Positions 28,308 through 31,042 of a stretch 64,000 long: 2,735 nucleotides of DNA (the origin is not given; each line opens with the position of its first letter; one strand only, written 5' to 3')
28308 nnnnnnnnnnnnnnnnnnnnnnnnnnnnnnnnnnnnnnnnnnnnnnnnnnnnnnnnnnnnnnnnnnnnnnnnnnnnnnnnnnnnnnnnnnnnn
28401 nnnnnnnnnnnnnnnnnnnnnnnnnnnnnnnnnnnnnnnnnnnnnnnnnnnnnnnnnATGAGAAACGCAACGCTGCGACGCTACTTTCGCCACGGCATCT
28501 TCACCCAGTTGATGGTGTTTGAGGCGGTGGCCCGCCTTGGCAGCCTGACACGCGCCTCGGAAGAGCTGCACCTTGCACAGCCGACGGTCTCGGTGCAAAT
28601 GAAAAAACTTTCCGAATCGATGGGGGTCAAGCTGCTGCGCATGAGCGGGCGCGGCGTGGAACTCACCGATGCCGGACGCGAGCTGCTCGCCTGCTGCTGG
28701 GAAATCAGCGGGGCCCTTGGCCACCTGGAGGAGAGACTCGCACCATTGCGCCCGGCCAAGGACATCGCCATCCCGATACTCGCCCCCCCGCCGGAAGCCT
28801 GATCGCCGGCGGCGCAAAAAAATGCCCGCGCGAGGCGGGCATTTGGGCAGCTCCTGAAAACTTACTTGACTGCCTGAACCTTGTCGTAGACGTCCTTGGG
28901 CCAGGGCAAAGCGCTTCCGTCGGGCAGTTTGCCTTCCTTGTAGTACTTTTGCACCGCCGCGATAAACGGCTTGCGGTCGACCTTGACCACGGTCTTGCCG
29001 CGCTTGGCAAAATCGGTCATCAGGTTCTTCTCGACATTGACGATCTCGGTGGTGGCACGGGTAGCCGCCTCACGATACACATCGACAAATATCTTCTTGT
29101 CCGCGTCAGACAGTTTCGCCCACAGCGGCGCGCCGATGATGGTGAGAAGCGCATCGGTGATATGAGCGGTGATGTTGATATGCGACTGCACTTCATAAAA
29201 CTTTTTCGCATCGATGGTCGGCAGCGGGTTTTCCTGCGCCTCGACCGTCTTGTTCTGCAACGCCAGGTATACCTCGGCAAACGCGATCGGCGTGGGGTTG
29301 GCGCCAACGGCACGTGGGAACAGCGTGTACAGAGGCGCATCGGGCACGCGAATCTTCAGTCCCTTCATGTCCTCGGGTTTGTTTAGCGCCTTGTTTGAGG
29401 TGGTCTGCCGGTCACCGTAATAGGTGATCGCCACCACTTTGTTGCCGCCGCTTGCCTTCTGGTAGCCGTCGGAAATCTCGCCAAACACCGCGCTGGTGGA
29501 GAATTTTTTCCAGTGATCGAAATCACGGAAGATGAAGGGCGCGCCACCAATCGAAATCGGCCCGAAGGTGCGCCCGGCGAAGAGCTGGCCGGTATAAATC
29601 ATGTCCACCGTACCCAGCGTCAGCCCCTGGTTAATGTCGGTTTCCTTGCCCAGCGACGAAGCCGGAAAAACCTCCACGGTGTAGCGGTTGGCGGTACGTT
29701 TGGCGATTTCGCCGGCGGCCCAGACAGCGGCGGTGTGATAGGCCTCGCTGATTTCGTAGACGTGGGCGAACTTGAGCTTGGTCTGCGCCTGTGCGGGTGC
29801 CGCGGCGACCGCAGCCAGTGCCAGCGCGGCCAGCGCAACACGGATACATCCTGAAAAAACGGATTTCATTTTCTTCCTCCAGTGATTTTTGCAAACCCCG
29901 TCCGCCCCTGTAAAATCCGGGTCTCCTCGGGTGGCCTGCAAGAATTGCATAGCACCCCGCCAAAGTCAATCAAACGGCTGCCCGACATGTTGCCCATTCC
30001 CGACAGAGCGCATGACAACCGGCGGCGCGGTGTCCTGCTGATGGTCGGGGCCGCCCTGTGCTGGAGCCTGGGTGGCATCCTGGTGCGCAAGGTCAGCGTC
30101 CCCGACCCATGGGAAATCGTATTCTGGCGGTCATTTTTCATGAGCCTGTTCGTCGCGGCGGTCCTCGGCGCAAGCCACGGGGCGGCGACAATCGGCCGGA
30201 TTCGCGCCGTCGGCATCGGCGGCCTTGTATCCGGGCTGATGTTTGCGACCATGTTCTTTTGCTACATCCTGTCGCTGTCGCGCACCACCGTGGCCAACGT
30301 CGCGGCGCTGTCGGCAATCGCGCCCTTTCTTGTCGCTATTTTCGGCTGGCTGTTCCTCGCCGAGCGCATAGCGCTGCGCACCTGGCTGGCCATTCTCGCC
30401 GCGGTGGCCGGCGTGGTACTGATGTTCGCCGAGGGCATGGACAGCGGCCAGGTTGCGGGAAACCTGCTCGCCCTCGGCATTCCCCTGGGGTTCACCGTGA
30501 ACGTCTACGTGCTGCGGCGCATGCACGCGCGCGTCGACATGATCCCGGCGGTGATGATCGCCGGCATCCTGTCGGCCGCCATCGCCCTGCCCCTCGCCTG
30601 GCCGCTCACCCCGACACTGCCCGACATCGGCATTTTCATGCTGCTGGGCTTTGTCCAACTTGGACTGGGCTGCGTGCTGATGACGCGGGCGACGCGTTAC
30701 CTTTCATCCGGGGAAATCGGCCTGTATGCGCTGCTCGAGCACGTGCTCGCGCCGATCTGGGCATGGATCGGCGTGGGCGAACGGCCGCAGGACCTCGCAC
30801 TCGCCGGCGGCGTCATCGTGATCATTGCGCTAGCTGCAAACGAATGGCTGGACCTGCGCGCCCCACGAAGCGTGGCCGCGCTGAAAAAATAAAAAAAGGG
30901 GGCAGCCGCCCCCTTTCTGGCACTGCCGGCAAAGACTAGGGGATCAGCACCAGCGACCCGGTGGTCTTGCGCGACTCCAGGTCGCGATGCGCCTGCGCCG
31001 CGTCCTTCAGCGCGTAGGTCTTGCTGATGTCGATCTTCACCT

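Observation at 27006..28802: Mirror-image module: two divergent Mn-riboswitch-like leaders flank a 22-bp operator array; one feeds TerC, the other a LysR DNA-binding-domain-only ORF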

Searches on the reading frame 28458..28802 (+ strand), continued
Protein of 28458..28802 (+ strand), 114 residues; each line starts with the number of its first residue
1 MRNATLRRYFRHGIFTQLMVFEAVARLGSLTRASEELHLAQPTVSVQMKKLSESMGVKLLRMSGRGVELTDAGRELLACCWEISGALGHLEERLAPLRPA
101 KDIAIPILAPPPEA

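Call 20: find_encoding_contigs(protein=P0063, flank=4000, max_places=2)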
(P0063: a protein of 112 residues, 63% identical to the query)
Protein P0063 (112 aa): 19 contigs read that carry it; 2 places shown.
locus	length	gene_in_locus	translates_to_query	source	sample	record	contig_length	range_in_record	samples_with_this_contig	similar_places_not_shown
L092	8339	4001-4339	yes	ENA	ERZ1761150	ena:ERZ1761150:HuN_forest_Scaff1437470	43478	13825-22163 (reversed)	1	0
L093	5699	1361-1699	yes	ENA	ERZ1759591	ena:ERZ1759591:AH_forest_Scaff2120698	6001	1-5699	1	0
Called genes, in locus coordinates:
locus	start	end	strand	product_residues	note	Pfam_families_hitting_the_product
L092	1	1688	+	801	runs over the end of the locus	PF01315:Ald_Xan_dh_C, PF02738:MoCoBD_1, PF20256:MoCoBD_2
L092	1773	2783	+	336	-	PF04909:Amidohydro_2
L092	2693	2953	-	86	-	-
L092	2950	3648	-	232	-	PF03741:TerC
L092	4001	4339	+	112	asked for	PF00126:HTH_1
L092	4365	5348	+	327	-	PF03401:TctC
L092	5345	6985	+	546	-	PF20695:UbiD_N (faint), PF01977:UbiD, PF20696:UbiD_C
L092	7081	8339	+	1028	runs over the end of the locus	PF15902:Sortilin-Vps10 (faint), PF02012:BNR (faint)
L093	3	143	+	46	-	?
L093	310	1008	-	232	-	PF03741:TerC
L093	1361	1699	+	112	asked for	PF00126:HTH_1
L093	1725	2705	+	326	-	PF03401:TctC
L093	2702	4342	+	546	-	PF20695:UbiD_N (faint), PF01977:UbiD, PF20696:UbiD_C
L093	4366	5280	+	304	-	PF01370:Epimerase, PF04321:RmlD_sub_bind, PF16363:GDP_Man_Dehyd (faint)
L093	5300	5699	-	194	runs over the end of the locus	PF01814:Hemerythrin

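Call 21: find_encoding_contigs(protein=P0120, flank=4000, max_places=2)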
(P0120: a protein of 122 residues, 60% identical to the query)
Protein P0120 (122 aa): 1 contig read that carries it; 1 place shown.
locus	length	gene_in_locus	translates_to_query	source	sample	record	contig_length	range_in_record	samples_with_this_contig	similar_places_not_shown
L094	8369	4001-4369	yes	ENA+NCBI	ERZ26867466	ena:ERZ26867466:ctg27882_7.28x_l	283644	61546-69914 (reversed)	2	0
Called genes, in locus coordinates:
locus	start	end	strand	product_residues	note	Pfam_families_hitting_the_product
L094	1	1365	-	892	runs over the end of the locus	PF28598:PDH_E1_N, PF00456:Transketolase_N (weak), PF17831:PDH_E1_M, PF22613:Transketolase_C_1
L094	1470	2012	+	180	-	PF13404:HTH_AsnC-type, PF13412:HTH_24, PF01037:AsnC_trans_reg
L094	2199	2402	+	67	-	PF00313:CSD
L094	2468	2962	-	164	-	PF00582:Usp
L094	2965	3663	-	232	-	PF03741:TerC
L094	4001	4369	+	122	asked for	PF00126:HTH_1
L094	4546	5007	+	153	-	PF02600:DsbB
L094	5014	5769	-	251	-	PF00590:TP_methylase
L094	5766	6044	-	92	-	-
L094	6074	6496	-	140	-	PF06073:DUF934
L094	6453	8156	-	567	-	PF03460:NIR_SIR_ferr, PF01077:NIR_SIR, PF03460:NIR_SIR_ferr, PF01077:NIR_SIR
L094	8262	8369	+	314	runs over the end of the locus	PF00126:HTH_1, PF03466:LysR_substrate, PF12849:PBP_like_2 (weak)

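Call 22: find_encoding_contigs(protein=P0055, flank=4000, max_places=2)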
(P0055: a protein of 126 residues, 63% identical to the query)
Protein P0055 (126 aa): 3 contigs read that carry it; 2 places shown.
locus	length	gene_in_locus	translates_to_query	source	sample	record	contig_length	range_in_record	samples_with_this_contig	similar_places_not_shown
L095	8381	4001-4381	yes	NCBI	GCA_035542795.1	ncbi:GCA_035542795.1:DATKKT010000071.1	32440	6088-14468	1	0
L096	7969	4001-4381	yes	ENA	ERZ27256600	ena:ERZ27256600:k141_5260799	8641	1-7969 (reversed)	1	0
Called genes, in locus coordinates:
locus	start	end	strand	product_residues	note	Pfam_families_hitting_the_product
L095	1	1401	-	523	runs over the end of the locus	PF00378:ECH_1, PF16113:ECH_2 (weak)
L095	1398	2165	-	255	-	PF01381:HTH_3, PF13560:HTH_31 (weak), PF01202:SKI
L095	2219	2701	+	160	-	PF00258:Flavodoxin_1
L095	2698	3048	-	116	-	-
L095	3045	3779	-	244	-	PF03741:TerC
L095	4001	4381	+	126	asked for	PF00126:HTH_1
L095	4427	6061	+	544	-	PF12796:Ank_2 (weak), PF13637:Ank_4 (faint), PF13606:Ank_3 (faint), PF13857:Ank_5 (faint), PF12796:Ank_2, PF00023:Ank (weak)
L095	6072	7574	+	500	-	PF00501:AMP-binding, PF13193:AMP-binding_C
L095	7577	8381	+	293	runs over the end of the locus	PF23678:YqhI, PF01738:DLH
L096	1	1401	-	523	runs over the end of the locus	PF00378:ECH_1, PF16113:ECH_2 (weak)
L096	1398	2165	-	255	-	PF01381:HTH_3, PF13560:HTH_31 (weak), PF01202:SKI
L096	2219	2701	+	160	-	PF00258:Flavodoxin_1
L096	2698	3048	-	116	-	-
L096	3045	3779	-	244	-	PF03741:TerC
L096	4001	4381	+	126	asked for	PF00126:HTH_1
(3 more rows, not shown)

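Call 49: find_encoding_contigs(protein=P0001, flank=1500, max_places=8)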
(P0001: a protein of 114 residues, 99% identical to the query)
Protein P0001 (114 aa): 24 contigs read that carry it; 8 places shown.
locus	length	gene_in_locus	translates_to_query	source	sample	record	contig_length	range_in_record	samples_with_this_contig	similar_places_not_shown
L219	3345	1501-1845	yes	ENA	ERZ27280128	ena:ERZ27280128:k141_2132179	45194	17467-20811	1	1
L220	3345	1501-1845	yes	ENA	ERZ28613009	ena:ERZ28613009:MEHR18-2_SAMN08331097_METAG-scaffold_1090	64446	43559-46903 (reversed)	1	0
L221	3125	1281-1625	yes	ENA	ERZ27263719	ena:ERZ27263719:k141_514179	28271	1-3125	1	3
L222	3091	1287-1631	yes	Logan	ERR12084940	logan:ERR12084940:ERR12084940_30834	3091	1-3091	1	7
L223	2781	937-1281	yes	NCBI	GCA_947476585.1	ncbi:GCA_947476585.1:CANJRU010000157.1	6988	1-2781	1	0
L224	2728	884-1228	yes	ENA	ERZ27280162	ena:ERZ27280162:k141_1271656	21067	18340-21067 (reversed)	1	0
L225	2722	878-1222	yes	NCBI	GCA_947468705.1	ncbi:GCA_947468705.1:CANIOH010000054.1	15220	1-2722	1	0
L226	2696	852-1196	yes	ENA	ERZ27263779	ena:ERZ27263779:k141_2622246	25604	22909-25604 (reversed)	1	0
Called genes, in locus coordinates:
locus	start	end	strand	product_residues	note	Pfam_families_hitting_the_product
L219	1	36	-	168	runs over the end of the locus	PF00582:Usp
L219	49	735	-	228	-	PF03741:TerC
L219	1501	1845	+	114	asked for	PF00126:HTH_1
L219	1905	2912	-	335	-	PF03480:DctP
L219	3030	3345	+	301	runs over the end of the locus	PF00892:EamA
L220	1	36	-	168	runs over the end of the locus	PF00582:Usp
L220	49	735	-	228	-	PF03741:TerC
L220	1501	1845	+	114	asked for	PF00126:HTH_1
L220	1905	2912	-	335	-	PF03480:DctP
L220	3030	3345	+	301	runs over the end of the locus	PF00892:EamA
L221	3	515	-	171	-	?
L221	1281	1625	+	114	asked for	PF00126:HTH_1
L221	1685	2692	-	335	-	PF03480:DctP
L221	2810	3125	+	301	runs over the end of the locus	PF00892:EamA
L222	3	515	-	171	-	?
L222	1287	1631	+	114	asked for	PF00126:HTH_1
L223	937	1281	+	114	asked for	PF00126:HTH_1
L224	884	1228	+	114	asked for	PF00126:HTH_1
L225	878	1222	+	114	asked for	PF00126:HTH_1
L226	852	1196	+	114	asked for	PF00126:HTH_1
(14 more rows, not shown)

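Call 50: find_encoding_contigs(protein=P0002, flank=1500, max_places=4)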
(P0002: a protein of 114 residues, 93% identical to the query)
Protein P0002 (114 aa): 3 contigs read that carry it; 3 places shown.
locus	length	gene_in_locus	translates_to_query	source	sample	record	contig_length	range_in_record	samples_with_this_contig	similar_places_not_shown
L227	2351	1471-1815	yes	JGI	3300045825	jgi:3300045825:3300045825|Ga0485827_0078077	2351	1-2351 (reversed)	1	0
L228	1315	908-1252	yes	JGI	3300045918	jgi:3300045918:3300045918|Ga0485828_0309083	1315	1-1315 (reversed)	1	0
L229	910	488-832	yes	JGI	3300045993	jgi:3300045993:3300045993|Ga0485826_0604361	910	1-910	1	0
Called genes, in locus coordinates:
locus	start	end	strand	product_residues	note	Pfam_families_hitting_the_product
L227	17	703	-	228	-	PF03741:TerC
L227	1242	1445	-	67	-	-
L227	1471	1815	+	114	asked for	PF00126:HTH_1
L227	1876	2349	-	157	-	?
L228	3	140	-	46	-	?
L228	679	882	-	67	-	-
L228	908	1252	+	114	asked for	PF00126:HTH_1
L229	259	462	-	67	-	-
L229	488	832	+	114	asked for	PF00126:HTH_1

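Call 56: search_solved_structures(query=window:28458-28799:+, max_evalue=0.00001, show_alignments=1)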
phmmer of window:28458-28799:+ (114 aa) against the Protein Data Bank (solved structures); distinct sequences matched with E-value up to 0.00001: 12.
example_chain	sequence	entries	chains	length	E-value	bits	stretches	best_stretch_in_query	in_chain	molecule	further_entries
5y2v_A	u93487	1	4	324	6.6e-18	68.5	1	13-102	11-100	Rubisco operon transcriptional regulator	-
5xxp_A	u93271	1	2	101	3.7e-11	46.8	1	15-86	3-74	LysR-type regulatory protein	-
1ixc_A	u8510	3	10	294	2.4e-10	44.1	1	15-86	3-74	LysR-type regulatory protein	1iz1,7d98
8y6u_H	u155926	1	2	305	6.3e-09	39.6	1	17-101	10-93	Glycine cleavage system transcriptional activator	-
9hh1_A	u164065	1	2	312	6.7e-09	39.5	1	17-78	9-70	Transcriptional regulator, LysR family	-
6m5f_A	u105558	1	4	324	1.7e-07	35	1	15-83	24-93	Probable transcriptional regulator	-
3fzv_A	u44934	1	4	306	2e-07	34.8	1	16-83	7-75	Probable transcriptional regulator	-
8sbf_A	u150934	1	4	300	2.1e-07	34.7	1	16-91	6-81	Putative transcriptional regulator (LysR family)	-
4x6g_A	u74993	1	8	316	7.2e-07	33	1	9-83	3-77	OxyR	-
4pzj_A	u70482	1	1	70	3.4e-06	30.8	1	19-76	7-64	Transcriptional regulator, LysR family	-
3hhg_A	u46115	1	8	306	4.6e-06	30.4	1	17-81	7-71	Transcriptional regulator, LysR family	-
3m1e_A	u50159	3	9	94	7.1e-06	29.8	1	18-74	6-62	HTH-type transcriptional regulator benM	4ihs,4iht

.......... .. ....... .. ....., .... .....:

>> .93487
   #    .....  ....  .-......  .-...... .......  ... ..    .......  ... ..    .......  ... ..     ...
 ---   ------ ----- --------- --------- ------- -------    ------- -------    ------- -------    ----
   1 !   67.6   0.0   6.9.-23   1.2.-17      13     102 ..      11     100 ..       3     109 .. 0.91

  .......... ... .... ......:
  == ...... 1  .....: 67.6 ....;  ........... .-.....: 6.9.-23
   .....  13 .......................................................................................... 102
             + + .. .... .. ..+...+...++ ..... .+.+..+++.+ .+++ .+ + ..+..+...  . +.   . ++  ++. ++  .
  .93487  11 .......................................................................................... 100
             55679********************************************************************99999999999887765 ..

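Call 79: predict_structure(alignment_id=A2)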
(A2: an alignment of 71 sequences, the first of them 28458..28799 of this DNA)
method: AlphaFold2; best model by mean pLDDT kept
length: 114 residues; sequences in the alignment: 71
mean_pLDDT: 89.1   pTM: 0.76
mean pLDDT of the five models: 89.1, 87.6, 85.7, 85.1, 82.7
residues with pLDDT >= 90: 83; 70-90: 16; 50-70: 15; < 50: 0
segments of 3 or more residues with pLDDT < 50: none
pLDDT, mean of each block of 10 residues (from residue 1): 78 90 97 95 94 95 94 98 96 93 62 62
secondary structure, 60 per line:
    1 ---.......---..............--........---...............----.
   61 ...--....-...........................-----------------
elements in order: H4-10 H14-27 H30-37 H41-55 E60-63 E66-69 H71-97

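Call 81: fold_search(model_id=the predicted structure, library=pdb)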
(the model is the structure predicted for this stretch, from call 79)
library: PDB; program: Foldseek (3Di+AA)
matches with E <= 10: 1059; with E <= 0.001: 67
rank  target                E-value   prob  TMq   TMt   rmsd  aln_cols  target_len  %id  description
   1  5y2v_B                1.2e-07  1.00  0.72  0.28   1.4        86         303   45  Strcutrue of the full-length CcmR complexed with 2-OG from Synechocystis PCC6803 (released 2017-12-27)
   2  5y2v_A                2.0e-07  1.00  0.70  0.27   0.9        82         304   48  Strcutrue of the full-length CcmR complexed with 2-OG from Synechocystis PCC6803 (released 2017-12-27)
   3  5y2v_D                3.5e-07  1.00  0.69  0.26   0.7        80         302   49  Strcutrue of the full-length CcmR complexed with 2-OG from Synechocystis PCC6803 (released 2017-12-27)
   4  5y2v_C                8.9e-07  1.00  0.71  0.28   1.1        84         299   46  Strcutrue of the full-length CcmR complexed with 2-OG from Synechocystis PCC6803 (released 2017-12-27)
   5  5xxp_A                3.7e-06  1.00  0.67  0.86   1.8        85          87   40  Crystal structure of CbnR_DBD-DNA complex (released 2018-01-17)
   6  1ixc_B                4.7e-06  1.00  0.66  0.27   1.4        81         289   40  Crystal structure of CbnR, a LysR family transcriptional regulator (released 2003-06-18)
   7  7d98_Q                6.9e-06  1.00  0.65  0.27   1.6        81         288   40  Crystal structure of full-length CbnR complexed with the target DNA complex (released 2021-03-10)
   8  1iz1_B                7.8e-06  1.00  0.67  0.27   1.2        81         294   40  CRYSTAL STRUCTURE OF CBNR, A LYSR FAMILY TRANSCRIPTIONAL REGULATOR (released 2003-05-06)
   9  1iz1_A                1.2e-05  1.00  0.63  0.26   1.9        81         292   40  CRYSTAL STRUCTURE OF CBNR, A LYSR FAMILY TRANSCRIPTIONAL REGULATOR (released 2003-05-06)
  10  4iht_C                3.2e-05  1.00  0.68  0.88   1.5        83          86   26  Crystal Structure of BenM_DBD/benA site 1 DNA Complex (released 2013-07-10)
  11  4ihs_C                3.9e-05  1.00  0.64  0.80   1.9        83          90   29  Crystal Structure of BenM_DBD/catB site 1 DNA Complex (released 2013-07-10)
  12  4x6g_A                6.0e-05  1.00  0.70  0.28   1.8        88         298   28  Full-length OxyR C199D from pseudomonas aeruginosa (released 2015-04-29)
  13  3k1m_B                8.7e-05  1.00  0.67  0.26   2.0        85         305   26  Crystal Structure of full-length BenM, R156H mutant (released 2010-09-29)
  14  3fxq_A                9.3e-05  1.00  0.66  0.27   1.6        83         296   29  Crystal structure of the LysR-type transcriptional regulator TsaR (released 2010-01-26)
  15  6g4r_E                9.3e-05  1.00  0.61  0.24   3.0        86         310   29  Corynebacterium glutamicum OxyR C206S mutant, H2O2-bound (released 2018-12-05)
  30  8y6u_H                1.7e-04  1.00  0.60  0.72   2.1        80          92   39  Cryo-EM structure of E.coli transcription initiation complex with transcription factor GcvA (released 2024-06-05)
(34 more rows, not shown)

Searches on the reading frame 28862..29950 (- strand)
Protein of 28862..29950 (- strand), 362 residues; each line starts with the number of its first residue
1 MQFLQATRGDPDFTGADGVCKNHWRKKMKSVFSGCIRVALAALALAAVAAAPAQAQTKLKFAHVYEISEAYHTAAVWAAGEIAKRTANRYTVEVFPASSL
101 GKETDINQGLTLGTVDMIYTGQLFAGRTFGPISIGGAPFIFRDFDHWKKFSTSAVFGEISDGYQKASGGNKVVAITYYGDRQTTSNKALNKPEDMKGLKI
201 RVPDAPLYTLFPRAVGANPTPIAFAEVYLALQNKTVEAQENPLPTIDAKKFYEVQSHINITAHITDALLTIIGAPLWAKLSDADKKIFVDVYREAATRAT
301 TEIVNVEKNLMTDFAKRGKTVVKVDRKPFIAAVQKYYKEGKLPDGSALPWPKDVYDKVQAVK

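Call 6: search_protein_families(library=pfam, proteins=[window:28862-29950:-], max_evalue=0.01)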
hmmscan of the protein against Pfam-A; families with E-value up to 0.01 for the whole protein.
window:28862-29950:- (362 aa): 1 family
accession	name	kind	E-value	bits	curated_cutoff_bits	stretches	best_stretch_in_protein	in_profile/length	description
PF03480.18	DctP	-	1.2e-63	215.6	23.4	1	61-339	1-281/286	Bacterial extracellular solute-binding protein, family 7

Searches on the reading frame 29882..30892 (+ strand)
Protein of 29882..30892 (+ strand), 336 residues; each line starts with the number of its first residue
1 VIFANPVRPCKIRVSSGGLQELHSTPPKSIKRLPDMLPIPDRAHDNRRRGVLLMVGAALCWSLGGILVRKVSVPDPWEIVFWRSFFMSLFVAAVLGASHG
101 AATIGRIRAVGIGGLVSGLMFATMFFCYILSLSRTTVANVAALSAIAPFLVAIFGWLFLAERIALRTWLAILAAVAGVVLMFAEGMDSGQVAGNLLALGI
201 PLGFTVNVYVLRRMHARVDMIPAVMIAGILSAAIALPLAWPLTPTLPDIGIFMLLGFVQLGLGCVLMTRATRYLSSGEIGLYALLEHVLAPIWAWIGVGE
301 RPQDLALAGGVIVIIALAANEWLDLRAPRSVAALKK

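Call 6: search_protein_families(library=pfam, proteins=[window:29882-30892:+], max_evalue=0.01)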
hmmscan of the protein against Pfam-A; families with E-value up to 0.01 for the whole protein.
window:29882-30892:+ (336 aa): 2 families
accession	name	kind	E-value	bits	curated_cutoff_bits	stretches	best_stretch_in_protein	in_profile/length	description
PF00892.27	EamA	-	2.7e-29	102.6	28.2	2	49-182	2-134/135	EamA-like transporter family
PF03151.22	TPT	-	0.00021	21.2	30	1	76-239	31-196/291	Triose-phosphate Transporter family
